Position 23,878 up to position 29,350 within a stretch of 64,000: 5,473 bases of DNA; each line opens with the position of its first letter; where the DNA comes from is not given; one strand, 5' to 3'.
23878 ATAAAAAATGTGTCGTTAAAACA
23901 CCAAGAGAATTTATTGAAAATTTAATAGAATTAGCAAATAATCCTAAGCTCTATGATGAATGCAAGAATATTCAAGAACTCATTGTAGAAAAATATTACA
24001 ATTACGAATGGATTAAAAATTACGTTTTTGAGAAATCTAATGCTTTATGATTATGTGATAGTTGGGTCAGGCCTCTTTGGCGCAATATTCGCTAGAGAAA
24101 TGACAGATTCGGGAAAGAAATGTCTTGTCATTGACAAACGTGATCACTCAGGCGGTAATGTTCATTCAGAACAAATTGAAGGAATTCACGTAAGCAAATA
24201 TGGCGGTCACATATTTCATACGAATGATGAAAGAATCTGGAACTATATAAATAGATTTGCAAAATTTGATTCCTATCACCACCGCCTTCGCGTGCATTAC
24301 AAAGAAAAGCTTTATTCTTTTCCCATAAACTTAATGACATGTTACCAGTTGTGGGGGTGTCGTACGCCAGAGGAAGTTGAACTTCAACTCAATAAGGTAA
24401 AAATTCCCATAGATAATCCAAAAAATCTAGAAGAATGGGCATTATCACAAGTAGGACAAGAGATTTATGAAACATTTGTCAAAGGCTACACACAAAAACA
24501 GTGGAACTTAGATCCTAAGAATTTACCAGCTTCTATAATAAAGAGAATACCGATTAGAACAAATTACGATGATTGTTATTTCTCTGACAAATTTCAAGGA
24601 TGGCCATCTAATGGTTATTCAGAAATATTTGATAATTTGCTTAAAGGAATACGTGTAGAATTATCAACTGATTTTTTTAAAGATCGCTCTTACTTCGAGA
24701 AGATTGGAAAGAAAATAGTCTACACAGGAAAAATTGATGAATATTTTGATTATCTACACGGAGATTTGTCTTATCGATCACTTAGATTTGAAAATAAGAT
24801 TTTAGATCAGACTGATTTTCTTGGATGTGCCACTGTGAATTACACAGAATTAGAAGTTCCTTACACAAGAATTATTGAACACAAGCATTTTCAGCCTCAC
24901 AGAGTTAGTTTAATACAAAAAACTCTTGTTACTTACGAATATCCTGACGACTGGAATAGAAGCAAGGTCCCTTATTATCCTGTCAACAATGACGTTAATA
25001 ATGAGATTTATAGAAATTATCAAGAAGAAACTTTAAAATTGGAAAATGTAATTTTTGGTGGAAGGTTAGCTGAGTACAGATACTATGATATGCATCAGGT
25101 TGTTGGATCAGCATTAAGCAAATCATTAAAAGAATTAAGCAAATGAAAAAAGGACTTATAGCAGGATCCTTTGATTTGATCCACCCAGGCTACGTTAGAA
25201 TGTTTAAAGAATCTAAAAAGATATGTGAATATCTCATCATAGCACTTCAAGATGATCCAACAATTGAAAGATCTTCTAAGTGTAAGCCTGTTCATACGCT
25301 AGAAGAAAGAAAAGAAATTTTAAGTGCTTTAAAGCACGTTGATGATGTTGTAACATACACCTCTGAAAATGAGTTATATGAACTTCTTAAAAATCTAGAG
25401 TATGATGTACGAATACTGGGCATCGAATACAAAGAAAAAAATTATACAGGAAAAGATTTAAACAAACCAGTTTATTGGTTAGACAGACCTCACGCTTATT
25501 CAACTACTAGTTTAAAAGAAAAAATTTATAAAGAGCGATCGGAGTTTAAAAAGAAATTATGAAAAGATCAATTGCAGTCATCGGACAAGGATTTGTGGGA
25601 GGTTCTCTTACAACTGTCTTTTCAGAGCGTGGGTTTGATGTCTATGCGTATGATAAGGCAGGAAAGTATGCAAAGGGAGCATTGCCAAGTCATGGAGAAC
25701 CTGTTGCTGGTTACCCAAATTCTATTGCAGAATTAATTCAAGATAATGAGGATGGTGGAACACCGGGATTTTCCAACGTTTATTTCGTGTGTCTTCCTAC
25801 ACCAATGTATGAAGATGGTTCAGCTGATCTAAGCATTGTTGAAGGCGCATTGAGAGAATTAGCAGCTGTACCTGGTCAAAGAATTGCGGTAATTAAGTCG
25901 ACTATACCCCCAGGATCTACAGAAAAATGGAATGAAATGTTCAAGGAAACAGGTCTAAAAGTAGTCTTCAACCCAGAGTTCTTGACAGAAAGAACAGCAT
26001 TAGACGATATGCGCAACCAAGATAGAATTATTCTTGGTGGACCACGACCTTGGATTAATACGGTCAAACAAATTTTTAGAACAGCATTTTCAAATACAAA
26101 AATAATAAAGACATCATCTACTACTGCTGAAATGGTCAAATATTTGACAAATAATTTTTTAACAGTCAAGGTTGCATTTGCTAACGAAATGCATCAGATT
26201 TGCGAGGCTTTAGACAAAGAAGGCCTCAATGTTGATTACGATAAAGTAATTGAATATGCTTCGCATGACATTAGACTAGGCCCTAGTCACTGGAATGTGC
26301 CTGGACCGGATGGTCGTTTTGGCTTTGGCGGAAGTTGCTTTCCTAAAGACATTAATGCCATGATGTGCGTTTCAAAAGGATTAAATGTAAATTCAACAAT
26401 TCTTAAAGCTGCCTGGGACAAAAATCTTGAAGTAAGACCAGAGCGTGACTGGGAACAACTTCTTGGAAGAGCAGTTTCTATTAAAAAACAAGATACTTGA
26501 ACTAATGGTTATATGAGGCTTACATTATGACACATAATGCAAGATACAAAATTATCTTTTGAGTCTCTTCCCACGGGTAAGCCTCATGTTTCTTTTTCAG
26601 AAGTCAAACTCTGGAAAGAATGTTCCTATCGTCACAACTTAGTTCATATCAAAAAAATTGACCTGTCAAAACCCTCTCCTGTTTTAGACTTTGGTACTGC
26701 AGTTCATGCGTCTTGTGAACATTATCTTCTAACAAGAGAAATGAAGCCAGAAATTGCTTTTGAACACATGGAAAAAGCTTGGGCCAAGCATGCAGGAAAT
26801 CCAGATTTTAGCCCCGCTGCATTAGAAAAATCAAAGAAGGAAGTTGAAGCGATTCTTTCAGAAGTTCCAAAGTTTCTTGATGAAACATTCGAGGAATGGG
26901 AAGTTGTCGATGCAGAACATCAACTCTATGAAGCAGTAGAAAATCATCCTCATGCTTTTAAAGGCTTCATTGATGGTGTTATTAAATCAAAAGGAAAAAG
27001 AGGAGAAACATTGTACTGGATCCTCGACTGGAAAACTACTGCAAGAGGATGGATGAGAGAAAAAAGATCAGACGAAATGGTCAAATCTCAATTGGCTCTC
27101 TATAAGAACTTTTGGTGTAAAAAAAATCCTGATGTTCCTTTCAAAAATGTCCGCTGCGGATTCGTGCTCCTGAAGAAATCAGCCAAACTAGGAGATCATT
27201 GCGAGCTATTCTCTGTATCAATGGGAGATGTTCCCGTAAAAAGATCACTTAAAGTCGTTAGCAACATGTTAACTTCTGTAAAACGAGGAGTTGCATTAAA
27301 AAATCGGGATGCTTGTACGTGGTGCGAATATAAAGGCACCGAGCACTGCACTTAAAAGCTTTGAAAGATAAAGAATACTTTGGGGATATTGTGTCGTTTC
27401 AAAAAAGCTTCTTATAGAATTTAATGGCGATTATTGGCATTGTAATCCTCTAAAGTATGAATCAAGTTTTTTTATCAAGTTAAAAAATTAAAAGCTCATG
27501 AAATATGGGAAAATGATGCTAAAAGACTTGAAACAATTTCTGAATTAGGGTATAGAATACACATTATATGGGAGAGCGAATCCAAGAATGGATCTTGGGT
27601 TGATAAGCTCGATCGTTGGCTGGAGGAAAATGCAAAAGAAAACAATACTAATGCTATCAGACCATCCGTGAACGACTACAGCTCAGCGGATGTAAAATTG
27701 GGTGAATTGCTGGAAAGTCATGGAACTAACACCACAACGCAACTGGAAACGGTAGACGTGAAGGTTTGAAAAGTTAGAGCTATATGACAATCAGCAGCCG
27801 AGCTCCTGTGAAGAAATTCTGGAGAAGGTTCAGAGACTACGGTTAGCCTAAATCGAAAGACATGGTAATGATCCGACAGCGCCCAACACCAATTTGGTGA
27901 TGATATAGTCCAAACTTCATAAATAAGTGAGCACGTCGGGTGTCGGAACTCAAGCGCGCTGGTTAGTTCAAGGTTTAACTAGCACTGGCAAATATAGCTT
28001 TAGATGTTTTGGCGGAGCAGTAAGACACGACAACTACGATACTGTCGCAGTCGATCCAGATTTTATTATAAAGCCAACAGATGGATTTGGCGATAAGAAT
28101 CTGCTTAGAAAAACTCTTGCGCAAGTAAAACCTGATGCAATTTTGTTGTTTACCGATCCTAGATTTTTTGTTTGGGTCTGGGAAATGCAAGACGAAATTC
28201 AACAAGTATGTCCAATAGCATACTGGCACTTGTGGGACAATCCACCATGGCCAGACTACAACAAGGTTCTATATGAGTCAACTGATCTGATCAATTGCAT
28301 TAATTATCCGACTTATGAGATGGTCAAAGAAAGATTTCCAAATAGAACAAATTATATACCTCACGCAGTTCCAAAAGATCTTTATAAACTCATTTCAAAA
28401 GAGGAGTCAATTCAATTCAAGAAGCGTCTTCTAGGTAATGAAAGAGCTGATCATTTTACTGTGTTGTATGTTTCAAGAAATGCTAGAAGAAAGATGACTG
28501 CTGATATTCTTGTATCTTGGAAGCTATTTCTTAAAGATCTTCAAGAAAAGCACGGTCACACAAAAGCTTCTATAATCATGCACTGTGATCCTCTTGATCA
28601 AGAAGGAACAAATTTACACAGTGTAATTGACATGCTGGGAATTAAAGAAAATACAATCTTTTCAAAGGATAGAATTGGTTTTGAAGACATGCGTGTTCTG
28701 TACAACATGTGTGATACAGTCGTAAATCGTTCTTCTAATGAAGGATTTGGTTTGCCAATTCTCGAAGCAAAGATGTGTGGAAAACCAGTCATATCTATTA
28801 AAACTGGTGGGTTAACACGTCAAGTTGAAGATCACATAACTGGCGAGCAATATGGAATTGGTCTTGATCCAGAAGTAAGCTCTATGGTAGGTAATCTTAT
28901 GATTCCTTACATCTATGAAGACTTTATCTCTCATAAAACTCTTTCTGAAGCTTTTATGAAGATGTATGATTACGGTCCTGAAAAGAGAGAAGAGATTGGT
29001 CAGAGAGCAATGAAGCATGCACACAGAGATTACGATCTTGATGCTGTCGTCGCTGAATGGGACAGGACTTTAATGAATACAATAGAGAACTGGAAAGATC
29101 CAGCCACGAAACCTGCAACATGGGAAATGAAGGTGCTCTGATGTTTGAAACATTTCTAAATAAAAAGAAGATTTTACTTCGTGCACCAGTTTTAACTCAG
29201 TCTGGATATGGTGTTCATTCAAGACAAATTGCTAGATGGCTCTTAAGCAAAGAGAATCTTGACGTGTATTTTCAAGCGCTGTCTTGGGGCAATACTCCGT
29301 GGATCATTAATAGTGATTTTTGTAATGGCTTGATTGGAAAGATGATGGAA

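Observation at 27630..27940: Hidden self-splicing group I intron in a phage glycosyltransferase gene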

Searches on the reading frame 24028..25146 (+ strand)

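Call 7: search_protein_families(library=pfam, proteins=[window:24028-25146:+], max_evalue=0.01)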
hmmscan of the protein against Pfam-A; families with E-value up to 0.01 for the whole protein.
window:24028-25146:+ (372 aa): 7 families
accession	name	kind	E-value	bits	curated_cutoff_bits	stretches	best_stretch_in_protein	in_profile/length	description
PF03275.19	GLF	-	1.3e-76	257.3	26.3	1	150-352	2-203/203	UDP-galactopyranose mutase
PF13450.12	NAD_binding_8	-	3.2e-18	66.2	21.9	1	11-77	1-68/68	NAD(P)-binding Rossmann-like domain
PF01593.30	Amino_oxidase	-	3e-07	30.5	19.8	1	22-91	7-80/443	Flavin containing amine oxidoreductase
PF00996.24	GDI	-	0.0014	17.7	23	1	7-53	5-51/436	GDP dissociation inhibitor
PF01266.30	DAO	-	0.0061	16.6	27.9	1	8-44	1-37/353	FAD dependent oxidoreductase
PF00890.30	FAD_binding_2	-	0.0074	16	20.4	0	8-46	1-39/414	FAD binding domain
PF01494.25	FAD_binding_3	-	0.0092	15.7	22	0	10-41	5-36/349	FAD binding domain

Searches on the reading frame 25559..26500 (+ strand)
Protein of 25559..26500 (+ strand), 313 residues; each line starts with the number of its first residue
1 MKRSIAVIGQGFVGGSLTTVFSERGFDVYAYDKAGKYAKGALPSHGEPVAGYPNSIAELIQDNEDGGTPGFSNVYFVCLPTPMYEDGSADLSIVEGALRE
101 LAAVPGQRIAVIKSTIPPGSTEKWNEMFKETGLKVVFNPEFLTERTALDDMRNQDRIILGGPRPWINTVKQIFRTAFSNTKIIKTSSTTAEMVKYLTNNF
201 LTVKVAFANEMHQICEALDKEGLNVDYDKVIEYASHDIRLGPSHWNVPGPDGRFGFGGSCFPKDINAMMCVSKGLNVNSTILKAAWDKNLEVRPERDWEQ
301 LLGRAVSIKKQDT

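Call 7: search_protein_families(library=pfam, proteins=[window:25559-26500:+], max_evalue=0.01)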
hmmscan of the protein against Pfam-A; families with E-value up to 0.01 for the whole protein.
window:25559-26500:+ (313 aa): 4 families
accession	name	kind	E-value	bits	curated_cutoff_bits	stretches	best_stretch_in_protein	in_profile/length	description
PF03721.20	UDPG_MGDP_dh_N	-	5.6e-26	91.7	27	1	4-162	2-176/187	UDP-glucose/GDP-mannose dehydrogenase family, NAD binding domain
PF00984.24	UDPG_MGDP_dh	-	2.4e-21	76.1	25.4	1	189-289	2-92/94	UDP-glucose/GDP-mannose dehydrogenase family, central domain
PF03446.21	NAD_binding_2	-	0.00027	21.4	21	1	4-139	1-118/161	NAD binding domain of 6-phosphogluconate dehydrogenase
PF02737.24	3HCDH_N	-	0.00041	20.8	22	1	5-41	2-38/180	3-hydroxyacyl-CoA dehydrogenase, NAD binding domain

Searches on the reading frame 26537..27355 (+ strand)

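Call 7: search_protein_families(library=pfam, proteins=[window:26537-27355:+], max_evalue=0.01)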
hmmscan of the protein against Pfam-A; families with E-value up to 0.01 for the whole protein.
window:26537-27355:+ (272 aa): 1 family
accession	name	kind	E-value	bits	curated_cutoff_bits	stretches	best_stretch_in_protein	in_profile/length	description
PF12705.13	PDDEXK_1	-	3e-17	63.8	22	1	17-266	1-243/247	PD-(D/E)XK nuclease superfamily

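Call 8: search_protein_families(library=phrogs, proteins=[window:26537-27355:+], max_evalue=0.001)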
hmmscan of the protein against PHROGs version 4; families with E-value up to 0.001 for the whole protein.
window:26537-27355:+ (272 aa): 5 families
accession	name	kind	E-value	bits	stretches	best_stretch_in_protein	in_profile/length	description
phrog_1218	-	DNA, RNA and nucleotide metabolism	4.8e-19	69.8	1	13-190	5-182/364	exonuclease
phrog_69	-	DNA, RNA and nucleotide metabolism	2.5e-17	64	1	12-271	84-323/501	exonuclease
phrog_298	-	DNA, RNA and nucleotide metabolism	4.5e-07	30.5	1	51-191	107-209/293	exonuclease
phrog_1706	-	DNA, RNA and nucleotide metabolism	0.00019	22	1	28-172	57-148/293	CRISPR/Cas system associated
phrog_8097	-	DNA, RNA and nucleotide metabolism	0.0008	19.2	0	18-200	3-153/598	exonuclease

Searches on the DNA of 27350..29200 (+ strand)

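Call 5: search_dna_similar(query=window:27350-29200:+, collection=phages, mode=distant, max_rows=30)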
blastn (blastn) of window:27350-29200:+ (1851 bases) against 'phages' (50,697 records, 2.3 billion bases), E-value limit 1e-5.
Records with a match: 23; places in all: 23; records where one place covers at least 80% of the query: 0.
Best place of each record, by identity: 80-90% 1; 60-80% 22.
By first word of the organism name: Staphylococcus 11; Serratia 6; bajarodcaudo 1; uncultured 1; Listeria 1; Bacteriophage 1; crAssphage 1; Shewanella 1.
By host as written in the record: - 4; Staphylococcus sp. 3; Staphylococcus epidermidis C6869 2; Serratia marcescens wk2050 2; Serratia marcescens 2; Serratia marcescens LVF3 2; Staphylococcus gallinarum 1; Staphylococcus epidermidis I0564 1; and 6 more.
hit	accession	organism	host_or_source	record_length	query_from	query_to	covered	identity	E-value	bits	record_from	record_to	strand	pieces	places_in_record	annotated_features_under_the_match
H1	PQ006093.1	bajarodcaudo virus 2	Neotoma bryanti feces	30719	342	495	8%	72.8%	1e-9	72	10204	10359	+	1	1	hypothetical protein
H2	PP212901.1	Staphylococcus phage PT1-4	Staphylococcus gallinarum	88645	340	490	8%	71.8%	1e-8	69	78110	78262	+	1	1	hypothetical protein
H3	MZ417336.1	Staphylococcus phage PG-2021_46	Staphylococcus epidermidis I0564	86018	340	490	8%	71.2%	2e-7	64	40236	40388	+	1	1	record has no annotation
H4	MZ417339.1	Staphylococcus phage PG-2021_5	Staphylococcus epidermidis C6869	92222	340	490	8%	71.2%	2e-7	64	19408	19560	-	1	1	record has no annotation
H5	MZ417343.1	Staphylococcus phage PG-2021_74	Staphylococcus epidermidis I0515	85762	340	490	8%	71.2%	2e-7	64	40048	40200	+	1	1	record has no annotation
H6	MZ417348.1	Staphylococcus phage PG-2021_88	Staphylococcus epidermidis C6869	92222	340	490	8%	71.2%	2e-7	64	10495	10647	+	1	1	record has no annotation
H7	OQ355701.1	Staphylococcus phage vB_SepS_BE22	Staphylococcus epidermidis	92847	340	490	8%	71.2%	2e-7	64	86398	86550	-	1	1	hypothetical protein (x2)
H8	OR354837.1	Staphylococcus phage S-CoN_Ph14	Staphylococcus sp.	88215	340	490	8%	71.2%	2e-7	64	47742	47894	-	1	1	hypothetical protein (x2)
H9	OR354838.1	Staphylococcus phage S-CoN_Ph15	Staphylococcus sp.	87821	340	490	8%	71.2%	2e-7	64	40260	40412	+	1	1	hypothetical protein (x2)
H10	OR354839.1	Staphylococcus phage S-CoN_Ph16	Staphylococcus sp.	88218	340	490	8%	71.2%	2e-7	64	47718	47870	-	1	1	hypothetical protein (x2)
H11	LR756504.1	uncultured phage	metagenomic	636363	345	491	8%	71.7%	2e-7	64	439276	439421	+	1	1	record has no annotation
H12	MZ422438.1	Listeria phage LPJP1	Listeria grayi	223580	356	490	7%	73.4%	4e-9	70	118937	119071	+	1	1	none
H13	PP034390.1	Staphylococcus phage CF5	Staphylococcus warneri PJI isolate 5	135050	382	490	6%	74.3%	1e-8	69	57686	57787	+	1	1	none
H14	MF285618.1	Serratia phage vB_SmaM_ 2050HW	Serratia marcescens wk2050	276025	385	490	6%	75.9%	4e-9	71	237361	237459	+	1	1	none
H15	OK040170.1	Serratia phage BUCT660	Serratia marcescens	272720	385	490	6%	75.9%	4e-9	71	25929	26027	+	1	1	none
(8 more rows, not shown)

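Call 21: search_rna_families(sources=[L001, L004, L007, L008, L009, L010], threshold=gathering)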
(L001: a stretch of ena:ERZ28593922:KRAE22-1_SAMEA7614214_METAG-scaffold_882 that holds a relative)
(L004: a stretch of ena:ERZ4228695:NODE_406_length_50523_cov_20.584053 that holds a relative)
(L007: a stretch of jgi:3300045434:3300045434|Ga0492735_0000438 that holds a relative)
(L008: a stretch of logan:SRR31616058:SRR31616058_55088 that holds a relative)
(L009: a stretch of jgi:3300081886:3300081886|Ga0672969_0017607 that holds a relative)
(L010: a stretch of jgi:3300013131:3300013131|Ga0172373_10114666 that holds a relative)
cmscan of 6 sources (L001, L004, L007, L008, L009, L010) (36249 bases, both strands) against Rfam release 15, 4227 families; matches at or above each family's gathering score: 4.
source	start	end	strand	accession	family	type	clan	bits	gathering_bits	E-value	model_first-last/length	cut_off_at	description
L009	1507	1846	+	RF00028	Intron_gpI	Intron;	-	74.3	50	2.9e-17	1-253/253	no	Group I catalytic intron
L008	2412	2748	+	RF00028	Intron_gpI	Intron;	-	70.3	50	4.7e-16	1-253/253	no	Group I catalytic intron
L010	218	554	+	RF00028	Intron_gpI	Intron;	-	68.8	50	1.3e-15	1-253/253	no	Group I catalytic intron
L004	3712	4005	+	RF00028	Intron_gpI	Intron;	-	68.4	50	1.8e-15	1-253/253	no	Group I catalytic intron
